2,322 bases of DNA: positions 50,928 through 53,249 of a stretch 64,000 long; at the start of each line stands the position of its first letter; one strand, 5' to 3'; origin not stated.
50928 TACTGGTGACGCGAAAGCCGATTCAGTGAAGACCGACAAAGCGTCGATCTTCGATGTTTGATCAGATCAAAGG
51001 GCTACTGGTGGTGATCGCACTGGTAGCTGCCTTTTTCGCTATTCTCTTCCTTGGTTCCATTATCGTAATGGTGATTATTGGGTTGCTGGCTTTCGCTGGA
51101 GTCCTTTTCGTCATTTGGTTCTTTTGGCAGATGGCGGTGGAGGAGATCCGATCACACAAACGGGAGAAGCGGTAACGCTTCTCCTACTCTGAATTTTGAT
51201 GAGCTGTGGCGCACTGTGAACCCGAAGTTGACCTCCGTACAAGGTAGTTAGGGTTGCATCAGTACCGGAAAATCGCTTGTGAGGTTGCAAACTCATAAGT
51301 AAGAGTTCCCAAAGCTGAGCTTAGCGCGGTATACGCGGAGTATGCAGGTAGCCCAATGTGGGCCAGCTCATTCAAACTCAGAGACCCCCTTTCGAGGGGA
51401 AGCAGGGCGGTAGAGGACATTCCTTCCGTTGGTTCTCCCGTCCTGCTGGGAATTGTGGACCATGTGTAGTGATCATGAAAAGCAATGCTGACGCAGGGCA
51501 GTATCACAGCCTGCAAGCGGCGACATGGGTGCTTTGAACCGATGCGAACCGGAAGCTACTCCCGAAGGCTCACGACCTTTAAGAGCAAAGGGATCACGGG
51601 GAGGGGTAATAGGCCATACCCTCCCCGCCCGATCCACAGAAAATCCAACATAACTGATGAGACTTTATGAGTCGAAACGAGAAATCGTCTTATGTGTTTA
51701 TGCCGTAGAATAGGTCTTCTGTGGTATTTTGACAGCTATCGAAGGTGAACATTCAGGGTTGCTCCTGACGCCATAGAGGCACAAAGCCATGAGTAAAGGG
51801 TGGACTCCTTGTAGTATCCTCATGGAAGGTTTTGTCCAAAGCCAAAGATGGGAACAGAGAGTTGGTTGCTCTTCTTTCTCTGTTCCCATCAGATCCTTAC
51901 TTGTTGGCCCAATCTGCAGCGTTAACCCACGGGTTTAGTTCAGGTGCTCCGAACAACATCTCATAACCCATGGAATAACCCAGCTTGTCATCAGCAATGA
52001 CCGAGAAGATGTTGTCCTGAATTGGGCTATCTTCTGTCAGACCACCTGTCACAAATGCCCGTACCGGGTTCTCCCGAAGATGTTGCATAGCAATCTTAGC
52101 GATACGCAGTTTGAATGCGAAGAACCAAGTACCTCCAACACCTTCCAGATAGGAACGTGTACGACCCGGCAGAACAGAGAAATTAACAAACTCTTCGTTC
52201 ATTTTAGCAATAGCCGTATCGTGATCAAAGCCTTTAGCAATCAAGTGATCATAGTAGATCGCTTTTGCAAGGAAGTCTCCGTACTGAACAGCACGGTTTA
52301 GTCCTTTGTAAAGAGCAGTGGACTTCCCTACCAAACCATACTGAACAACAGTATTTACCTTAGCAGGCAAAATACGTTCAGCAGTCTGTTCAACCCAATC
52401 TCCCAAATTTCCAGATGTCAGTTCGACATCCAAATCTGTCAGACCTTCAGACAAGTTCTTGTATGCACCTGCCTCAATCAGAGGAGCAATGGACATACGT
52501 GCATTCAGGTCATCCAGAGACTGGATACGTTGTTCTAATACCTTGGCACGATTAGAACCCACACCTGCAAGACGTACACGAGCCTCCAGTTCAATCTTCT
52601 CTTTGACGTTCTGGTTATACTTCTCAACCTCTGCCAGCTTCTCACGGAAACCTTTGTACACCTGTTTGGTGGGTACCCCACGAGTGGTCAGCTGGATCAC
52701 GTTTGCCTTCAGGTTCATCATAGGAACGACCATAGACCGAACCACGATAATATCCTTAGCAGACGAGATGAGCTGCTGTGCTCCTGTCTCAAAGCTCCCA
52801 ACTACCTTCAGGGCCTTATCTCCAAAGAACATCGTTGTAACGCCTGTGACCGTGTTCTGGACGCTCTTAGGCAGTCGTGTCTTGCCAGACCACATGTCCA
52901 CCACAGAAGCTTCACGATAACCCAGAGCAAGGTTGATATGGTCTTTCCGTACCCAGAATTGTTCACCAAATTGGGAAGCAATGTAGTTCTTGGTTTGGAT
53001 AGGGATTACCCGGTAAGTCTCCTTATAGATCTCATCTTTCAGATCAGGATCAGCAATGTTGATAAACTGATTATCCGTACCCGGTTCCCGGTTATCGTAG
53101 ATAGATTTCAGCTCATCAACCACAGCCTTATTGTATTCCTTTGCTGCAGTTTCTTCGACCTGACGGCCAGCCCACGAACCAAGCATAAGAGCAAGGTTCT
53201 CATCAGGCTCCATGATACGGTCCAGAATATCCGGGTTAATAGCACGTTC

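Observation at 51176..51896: A 720-bp ORF-free, hairpin-dense spacer between the converging gene blocks: candidate large structured RNA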

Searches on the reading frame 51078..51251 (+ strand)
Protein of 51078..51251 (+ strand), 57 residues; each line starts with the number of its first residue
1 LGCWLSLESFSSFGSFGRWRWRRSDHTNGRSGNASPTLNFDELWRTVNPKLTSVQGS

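Call 49: search_protein_families(library=phrogs, proteins=[window:51078-51251:+], max_evalue=1)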
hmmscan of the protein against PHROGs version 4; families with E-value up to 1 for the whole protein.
window:51078-51251:+ (57 aa): 0 families

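Call 50: search_protein_families(library=pfam, proteins=[window:51078-51251:+], max_evalue=1)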
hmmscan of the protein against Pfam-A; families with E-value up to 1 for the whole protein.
window:51078-51251:+ (57 aa): 0 families

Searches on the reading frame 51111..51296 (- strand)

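Call 49: search_protein_families(library=phrogs, proteins=[window:51111-51296:-], max_evalue=1)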
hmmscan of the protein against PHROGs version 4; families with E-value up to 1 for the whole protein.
window:51111-51296:- (61 aa): 0 families

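Call 50: search_protein_families(library=pfam, proteins=[window:51111-51296:-], max_evalue=1)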
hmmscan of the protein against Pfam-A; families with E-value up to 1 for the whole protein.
window:51111-51296:- (61 aa): 1 family
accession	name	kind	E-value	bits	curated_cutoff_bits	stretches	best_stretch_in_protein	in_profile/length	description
PF02159.20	Oest_recep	-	0.2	12.6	27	1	17-54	38-73/138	Oestrogen receptor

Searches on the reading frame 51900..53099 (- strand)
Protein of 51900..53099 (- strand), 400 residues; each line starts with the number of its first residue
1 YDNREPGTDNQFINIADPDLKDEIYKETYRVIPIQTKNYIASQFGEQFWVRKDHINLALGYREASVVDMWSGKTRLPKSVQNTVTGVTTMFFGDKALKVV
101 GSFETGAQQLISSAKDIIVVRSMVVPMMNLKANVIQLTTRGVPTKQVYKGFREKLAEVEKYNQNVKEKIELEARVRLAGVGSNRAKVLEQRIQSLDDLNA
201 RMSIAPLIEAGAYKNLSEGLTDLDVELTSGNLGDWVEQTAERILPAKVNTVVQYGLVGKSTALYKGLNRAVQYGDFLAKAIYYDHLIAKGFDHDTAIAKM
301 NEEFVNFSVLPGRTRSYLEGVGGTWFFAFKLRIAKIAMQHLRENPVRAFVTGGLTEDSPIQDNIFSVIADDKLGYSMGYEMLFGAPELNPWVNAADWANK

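Call 16: find_related_loci(query=window:51900-53099:-, collection=viral_contigs, flank=4000)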
Query window:51900-53099:- (400 aa) in viral_contigs; peptide patterns used: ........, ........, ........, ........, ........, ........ (x = any residue, [..] = any of these).
7 stretches matched a pattern; 3 encode a relative of the query (tblastn E <= 1e-3); 3 distinct loci.
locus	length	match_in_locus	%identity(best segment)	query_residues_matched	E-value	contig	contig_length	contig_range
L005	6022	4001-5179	61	1-393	1e-160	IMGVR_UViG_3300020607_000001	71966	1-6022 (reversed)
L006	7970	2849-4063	58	1-396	2e-155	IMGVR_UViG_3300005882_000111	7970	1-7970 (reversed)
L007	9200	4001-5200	49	1-397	2e-133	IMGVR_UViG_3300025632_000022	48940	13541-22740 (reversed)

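Call 24: find_related_loci(query=window:51900-53099:-, collection=metagenome_contigs, flank=4000)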
Query window:51900-53099:- (400 aa) in metagenome_contigs; peptide patterns used: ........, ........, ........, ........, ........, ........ (x = any residue, [..] = any of these).
65 stretches matched a pattern; 7 encode a relative of the query (tblastn E <= 1e-3); 7 distinct loci.
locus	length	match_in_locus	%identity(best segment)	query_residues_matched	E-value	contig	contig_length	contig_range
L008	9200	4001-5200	49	1-397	1e-133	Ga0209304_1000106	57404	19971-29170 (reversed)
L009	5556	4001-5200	49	1-397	4e-133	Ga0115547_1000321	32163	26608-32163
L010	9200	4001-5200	49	1-397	4e-133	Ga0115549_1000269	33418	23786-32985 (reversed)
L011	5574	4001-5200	49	1-397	4e-133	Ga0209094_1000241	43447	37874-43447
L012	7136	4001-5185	50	1-392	2e-132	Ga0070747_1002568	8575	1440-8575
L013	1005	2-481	62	234-393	4e-67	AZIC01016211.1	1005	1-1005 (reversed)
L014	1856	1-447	56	251-397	2e-57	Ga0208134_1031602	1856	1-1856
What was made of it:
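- Tried and rejected: IMG/VR and JGI scans with the vRNAP C-terminus gave at most 62% identity (calls 16, 24).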

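Call 33: find_homologous_proteins(query=window:51900-53099:-, max_evalue=1e-30)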
Query window:51900-53099:- (400 aa): 52 proteins with E <= 1e-30 among 4848 candidates.
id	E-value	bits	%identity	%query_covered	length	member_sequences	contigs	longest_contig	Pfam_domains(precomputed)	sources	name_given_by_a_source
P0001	1.2e-146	507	57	100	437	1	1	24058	-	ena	-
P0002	1.6e-146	507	58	97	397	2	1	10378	-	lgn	-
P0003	1.1e-134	468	57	98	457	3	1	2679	-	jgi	-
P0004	6.7e-132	459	56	98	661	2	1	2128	-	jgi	-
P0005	5.0e-131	456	53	99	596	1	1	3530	-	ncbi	-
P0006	8.1e-130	452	51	96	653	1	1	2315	-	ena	-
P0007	7.5e-128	445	55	94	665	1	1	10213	-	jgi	-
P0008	2.9e-123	430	51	94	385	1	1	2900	-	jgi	-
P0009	2.4e-120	420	51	94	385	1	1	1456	-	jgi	jgi:hypothetical protein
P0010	4.9e-120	419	50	98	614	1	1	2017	-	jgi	jgi:hypothetical protein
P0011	1.8e-117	411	52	98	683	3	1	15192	-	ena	-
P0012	8.0e-108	379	60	69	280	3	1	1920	-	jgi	-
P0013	1.8e-107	378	55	76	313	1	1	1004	-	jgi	jgi:hypothetical protein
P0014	6.8e-107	376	55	75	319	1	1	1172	-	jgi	-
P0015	5.3e-104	367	56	77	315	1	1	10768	-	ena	-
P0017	1.4e-96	342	62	64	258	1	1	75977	-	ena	-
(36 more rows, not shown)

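Call 34: find_encoding_contigs(protein=P0017, flank=4000, max_places=3)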
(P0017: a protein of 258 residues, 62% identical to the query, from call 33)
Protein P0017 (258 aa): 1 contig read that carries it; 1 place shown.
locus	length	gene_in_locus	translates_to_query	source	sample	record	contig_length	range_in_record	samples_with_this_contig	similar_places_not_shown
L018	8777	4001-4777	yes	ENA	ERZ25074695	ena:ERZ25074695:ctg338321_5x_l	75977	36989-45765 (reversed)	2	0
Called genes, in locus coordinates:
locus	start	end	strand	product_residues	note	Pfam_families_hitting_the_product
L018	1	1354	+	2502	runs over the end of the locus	PF21867:vRNAP_dom_2, PF21894:N4_RNAP_helical (weak), PF21769:vRNAP_dom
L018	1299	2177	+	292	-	-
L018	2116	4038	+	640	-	-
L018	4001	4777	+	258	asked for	-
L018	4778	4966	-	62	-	-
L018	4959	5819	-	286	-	-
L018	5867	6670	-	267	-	-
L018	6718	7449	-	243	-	PF13479:AAA_24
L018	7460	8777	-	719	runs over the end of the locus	PF08708:PriCT_1 (weak)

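Call 35: find_encoding_contigs(protein=P0001, flank=4000, max_places=3)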
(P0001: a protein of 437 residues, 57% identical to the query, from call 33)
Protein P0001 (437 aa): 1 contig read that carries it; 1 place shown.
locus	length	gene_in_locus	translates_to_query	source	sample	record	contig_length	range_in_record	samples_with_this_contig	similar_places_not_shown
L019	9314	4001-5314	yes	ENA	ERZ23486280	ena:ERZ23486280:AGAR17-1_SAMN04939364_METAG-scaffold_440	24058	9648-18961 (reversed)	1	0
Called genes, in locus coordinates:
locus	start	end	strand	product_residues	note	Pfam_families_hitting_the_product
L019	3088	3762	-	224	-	-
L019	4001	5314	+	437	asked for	-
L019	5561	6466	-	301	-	-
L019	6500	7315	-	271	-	-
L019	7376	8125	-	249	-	PF13479:AAA_24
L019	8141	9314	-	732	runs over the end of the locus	PF08708:PriCT_1 (weak)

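Call 36: find_encoding_contigs(protein=P0002, flank=4000, max_places=3)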
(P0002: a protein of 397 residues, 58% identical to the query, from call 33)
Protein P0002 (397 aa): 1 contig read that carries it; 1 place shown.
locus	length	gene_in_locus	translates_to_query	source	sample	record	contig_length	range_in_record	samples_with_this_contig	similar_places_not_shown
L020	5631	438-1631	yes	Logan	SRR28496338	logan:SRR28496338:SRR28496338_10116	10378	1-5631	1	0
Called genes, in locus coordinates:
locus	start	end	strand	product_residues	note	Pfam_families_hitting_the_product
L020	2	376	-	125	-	?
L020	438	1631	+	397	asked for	-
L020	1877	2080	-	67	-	-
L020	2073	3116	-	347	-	-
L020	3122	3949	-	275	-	-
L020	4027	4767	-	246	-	PF13479:AAA_24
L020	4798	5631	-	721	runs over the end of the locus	PF08708:PriCT_1 (weak)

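Call 37: find_encoding_contigs(protein=P0012, flank=4000, max_places=3)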
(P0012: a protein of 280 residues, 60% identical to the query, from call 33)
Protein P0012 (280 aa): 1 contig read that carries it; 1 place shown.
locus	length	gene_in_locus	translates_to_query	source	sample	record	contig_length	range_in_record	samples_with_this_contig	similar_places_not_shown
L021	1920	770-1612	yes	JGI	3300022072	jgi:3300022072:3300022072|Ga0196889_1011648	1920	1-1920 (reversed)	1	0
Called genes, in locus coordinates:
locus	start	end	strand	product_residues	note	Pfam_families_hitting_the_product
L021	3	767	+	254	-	?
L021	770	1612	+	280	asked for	-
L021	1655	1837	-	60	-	-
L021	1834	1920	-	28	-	?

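Call 42: find_encoding_contigs(protein=P0003, flank=3000, max_places=3)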
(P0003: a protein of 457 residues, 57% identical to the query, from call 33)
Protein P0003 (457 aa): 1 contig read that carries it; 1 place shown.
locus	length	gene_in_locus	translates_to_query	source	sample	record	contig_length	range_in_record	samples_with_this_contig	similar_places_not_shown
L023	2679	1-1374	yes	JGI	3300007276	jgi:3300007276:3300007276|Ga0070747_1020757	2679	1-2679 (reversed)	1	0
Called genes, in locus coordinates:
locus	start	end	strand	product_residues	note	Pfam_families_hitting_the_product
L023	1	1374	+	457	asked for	?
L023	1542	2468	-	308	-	-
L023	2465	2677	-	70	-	?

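Call 43: find_encoding_contigs(protein=P0004, flank=3000, max_places=3)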
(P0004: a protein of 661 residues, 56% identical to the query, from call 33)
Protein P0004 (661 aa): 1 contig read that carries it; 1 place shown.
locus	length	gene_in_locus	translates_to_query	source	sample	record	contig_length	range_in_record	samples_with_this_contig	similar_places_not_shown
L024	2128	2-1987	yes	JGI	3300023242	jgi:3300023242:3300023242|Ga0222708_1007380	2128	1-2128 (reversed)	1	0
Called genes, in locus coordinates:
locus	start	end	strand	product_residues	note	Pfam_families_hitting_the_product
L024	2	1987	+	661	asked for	?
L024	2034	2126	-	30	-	?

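Call 44: find_encoding_contigs(protein=P0007, flank=3000, max_places=3)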
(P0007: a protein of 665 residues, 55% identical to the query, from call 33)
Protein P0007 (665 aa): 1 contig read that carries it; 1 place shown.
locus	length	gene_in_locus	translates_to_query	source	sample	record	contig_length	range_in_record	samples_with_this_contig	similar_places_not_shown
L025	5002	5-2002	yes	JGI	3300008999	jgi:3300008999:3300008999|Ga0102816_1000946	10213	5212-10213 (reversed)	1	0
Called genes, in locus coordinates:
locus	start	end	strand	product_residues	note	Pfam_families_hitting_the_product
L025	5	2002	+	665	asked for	-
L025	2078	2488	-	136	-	-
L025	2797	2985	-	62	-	-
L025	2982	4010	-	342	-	-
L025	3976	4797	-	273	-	-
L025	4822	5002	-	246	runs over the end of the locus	PF13479:AAA_24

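Call 45: find_encoding_contigs(protein=P0015, flank=3000, max_places=3)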
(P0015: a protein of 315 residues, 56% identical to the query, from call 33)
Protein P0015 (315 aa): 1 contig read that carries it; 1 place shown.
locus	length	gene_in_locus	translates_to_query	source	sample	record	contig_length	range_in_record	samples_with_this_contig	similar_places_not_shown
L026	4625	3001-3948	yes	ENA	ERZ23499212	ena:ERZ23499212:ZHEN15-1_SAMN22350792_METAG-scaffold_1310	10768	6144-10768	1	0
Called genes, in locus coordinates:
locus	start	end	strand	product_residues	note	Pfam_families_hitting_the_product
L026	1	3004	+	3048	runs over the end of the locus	?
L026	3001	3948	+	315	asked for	-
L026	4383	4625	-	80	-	?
